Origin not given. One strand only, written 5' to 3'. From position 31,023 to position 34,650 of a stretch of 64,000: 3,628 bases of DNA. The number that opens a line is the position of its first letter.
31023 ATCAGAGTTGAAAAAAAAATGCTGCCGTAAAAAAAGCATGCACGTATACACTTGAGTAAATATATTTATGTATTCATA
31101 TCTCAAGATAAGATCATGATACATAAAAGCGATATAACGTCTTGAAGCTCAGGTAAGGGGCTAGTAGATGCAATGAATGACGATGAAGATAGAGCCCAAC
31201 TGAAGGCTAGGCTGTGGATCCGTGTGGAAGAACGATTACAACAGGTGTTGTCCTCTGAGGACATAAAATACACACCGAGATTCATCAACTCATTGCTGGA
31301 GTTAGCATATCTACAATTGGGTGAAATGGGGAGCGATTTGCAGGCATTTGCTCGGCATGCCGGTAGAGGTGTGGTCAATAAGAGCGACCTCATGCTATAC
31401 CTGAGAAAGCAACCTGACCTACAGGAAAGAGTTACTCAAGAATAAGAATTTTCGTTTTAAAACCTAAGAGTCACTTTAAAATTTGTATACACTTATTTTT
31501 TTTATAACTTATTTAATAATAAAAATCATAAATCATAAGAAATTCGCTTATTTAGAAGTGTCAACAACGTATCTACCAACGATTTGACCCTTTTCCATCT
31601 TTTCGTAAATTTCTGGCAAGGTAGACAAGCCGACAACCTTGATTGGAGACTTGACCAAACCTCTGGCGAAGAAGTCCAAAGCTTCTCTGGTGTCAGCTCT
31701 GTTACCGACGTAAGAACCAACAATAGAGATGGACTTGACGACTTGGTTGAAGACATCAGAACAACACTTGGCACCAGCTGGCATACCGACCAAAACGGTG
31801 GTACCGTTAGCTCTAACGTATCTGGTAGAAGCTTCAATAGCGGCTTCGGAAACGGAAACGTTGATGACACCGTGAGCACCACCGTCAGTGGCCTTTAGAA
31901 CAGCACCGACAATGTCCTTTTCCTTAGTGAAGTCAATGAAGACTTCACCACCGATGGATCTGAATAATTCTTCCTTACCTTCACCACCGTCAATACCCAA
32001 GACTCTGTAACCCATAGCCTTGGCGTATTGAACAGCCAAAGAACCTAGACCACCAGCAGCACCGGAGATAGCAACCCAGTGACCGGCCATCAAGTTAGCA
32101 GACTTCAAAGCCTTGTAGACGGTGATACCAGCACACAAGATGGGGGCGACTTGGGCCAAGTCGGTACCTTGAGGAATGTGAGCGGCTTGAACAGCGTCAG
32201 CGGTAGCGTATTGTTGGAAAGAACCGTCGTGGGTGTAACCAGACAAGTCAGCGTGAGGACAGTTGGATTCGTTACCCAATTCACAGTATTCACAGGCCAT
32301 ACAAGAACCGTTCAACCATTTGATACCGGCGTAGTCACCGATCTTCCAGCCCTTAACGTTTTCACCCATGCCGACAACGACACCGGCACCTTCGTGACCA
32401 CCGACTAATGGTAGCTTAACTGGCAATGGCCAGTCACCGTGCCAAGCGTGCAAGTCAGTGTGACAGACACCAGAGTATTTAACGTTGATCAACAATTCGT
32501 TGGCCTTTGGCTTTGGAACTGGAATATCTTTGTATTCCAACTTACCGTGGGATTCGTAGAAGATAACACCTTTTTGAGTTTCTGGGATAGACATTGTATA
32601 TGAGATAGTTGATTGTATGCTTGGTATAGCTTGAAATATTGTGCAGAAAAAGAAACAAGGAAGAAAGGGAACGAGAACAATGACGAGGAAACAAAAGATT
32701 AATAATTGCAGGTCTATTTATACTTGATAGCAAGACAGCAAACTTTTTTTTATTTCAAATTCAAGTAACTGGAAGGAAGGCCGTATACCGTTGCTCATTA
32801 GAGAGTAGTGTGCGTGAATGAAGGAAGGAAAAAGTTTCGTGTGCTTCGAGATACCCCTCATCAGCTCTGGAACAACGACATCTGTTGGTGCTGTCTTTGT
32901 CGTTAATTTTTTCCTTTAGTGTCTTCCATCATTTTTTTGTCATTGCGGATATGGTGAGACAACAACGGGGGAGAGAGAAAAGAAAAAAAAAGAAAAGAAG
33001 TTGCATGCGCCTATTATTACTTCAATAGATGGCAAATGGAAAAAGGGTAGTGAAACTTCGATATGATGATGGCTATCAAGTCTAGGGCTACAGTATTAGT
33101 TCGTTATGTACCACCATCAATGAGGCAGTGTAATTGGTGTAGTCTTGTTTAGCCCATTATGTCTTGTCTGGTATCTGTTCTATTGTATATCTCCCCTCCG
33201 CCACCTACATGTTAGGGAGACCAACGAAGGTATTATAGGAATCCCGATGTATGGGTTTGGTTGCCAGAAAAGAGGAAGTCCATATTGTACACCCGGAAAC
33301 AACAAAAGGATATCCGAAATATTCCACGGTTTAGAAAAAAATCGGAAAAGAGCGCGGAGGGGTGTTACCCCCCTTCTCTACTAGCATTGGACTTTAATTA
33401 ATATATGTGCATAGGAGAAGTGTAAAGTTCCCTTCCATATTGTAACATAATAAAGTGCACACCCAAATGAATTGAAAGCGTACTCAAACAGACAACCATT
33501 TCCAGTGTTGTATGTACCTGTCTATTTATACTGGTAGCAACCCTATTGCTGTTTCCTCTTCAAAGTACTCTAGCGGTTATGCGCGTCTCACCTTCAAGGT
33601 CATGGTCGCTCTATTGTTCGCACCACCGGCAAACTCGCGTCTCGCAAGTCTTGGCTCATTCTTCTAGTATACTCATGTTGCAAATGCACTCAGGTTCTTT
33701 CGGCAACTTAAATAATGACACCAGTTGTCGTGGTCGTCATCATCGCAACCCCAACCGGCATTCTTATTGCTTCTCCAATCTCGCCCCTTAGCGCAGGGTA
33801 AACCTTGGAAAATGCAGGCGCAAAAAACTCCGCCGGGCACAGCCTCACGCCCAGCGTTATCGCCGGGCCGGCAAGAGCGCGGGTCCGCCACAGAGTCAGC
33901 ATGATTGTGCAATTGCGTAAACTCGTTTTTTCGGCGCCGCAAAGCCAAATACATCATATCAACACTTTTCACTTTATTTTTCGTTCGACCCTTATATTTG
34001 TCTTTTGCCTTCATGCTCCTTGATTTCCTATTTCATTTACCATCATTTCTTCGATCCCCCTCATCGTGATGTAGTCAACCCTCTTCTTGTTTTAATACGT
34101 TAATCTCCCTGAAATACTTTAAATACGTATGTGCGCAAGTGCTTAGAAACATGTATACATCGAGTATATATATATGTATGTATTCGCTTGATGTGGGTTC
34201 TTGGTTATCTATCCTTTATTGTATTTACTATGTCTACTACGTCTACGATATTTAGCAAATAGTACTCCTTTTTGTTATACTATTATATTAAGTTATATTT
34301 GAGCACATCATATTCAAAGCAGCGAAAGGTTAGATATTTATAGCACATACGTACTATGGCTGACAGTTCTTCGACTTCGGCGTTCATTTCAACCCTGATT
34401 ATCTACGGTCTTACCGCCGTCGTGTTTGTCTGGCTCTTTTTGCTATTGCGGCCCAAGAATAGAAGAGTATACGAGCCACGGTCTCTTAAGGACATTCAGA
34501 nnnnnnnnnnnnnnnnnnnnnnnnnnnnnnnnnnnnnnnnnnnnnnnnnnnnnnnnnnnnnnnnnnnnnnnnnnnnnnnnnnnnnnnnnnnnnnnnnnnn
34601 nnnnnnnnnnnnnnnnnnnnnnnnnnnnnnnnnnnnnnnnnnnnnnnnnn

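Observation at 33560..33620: Perfect Zap1 ZRE palindrome about 1 kb upstream of ADH1: the ZRR1 regulatory-RNA arrangement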

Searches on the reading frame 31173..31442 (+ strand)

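Call 5: search_protein_families(library=pfam, proteins=[window:31173-31442:+])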
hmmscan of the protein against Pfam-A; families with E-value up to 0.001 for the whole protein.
window:31173-31442:+ (90 aa): 2 families
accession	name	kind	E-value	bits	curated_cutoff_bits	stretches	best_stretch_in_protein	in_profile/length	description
PF15630.12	CENP-S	-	6.5e-23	81.4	28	1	9-83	2-76/76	CENP-S protein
PF15511.12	CENP-T_C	-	1.5e-08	35.1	28.1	1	29-88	26-85/108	Centromere kinetochore component CENP-T histone fold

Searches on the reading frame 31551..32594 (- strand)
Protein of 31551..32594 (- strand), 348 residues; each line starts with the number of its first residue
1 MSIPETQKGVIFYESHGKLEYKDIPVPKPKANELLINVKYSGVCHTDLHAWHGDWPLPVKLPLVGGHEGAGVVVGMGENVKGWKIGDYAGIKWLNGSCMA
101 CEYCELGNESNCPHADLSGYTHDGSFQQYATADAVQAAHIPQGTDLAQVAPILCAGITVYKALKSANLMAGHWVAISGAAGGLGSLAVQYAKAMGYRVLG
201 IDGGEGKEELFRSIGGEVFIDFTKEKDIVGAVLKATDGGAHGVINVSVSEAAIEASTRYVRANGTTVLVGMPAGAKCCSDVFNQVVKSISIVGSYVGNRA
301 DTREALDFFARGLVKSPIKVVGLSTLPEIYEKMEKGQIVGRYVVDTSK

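Call 5: search_protein_families(library=pfam, proteins=[window:31551-32594:-])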
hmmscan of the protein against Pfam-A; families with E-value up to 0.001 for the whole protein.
window:31551-32594:- (348 aa): 3 families
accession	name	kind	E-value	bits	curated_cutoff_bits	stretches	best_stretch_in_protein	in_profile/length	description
PF00107.32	ADH_zinc_N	-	4.7e-27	94.9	31.8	1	182-310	1-128/129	Zinc-binding dehydrogenase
PF08240.17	ADH_N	-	7.2e-27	94.1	23.5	1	31-141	2-103/104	Alcohol dehydrogenase GroES-like domain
PF13602.12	ADH_zinc_N_2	-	6.5e-06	27.5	27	1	217-344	4-134/134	Zinc-binding dehydrogenase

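Call 6: search_solved_structures(query=window:31551-32594:-, max_evalue=1e-50)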
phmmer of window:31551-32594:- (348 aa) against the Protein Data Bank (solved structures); distinct sequences matched with E-value up to 1e-50: 19.
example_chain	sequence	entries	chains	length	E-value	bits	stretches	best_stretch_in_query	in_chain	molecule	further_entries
4w6z_A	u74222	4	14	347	8.3e-237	788.1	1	2-348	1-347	Alcohol dehydrogenase 1 | ADH1 isoform 1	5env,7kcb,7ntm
7kcq_A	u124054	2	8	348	6e-236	785.3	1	1-348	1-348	Alcohol dehydrogenase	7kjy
7kc2_A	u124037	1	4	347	3.1e-235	782.9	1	2-348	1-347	Alcohol dehydrogenase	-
5yat_A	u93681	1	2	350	2e-168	563.2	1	2-348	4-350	Mitochondrial alcohol dehydrogenase isozyme III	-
9k8u_A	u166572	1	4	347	6e-115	387.4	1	3-346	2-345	alcohol dehydrogenase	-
6iqd_A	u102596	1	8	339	1.4e-89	303.9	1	10-344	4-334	Alcohol dehydrogenase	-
9u4x_A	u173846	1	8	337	3.1e-88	299.5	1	8-344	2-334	Alcohol dehydrogenase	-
1llu_A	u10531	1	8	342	1.3e-83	284.4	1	1-345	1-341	Alcohol Dehydrogenase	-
1rjw_A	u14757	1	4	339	3.2e-82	279.7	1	16-344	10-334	Alcohol dehydrogenase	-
3pii_A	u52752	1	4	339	9.9e-82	278.1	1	16-344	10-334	Alcohol dehydrogenase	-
6n7l_A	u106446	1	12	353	3.8e-81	276.2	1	3-346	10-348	Alcohol dehydrogenase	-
9flz_A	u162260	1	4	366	1.4e-79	271.1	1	4-346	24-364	alcohol dehydrogenase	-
3meq_A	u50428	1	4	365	1.6e-78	267.6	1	5-346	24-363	Alcohol dehydrogenase, zinc-containing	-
6z42_A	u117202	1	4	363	9.5e-78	265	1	6-346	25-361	Alcohol dehydrogenase, zinc-containing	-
3s1l_A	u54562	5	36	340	1.4e-76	261.2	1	18-347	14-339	Zinc-containing alcohol dehydrogenase superfamily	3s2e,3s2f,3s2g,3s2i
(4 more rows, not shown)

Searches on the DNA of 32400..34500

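Call 46: search_rna_families(source=window, start=32400, end=34500, threshold=evalue, max_evalue=1)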
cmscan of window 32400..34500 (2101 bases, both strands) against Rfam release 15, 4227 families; matches with E-value up to 1: 0.
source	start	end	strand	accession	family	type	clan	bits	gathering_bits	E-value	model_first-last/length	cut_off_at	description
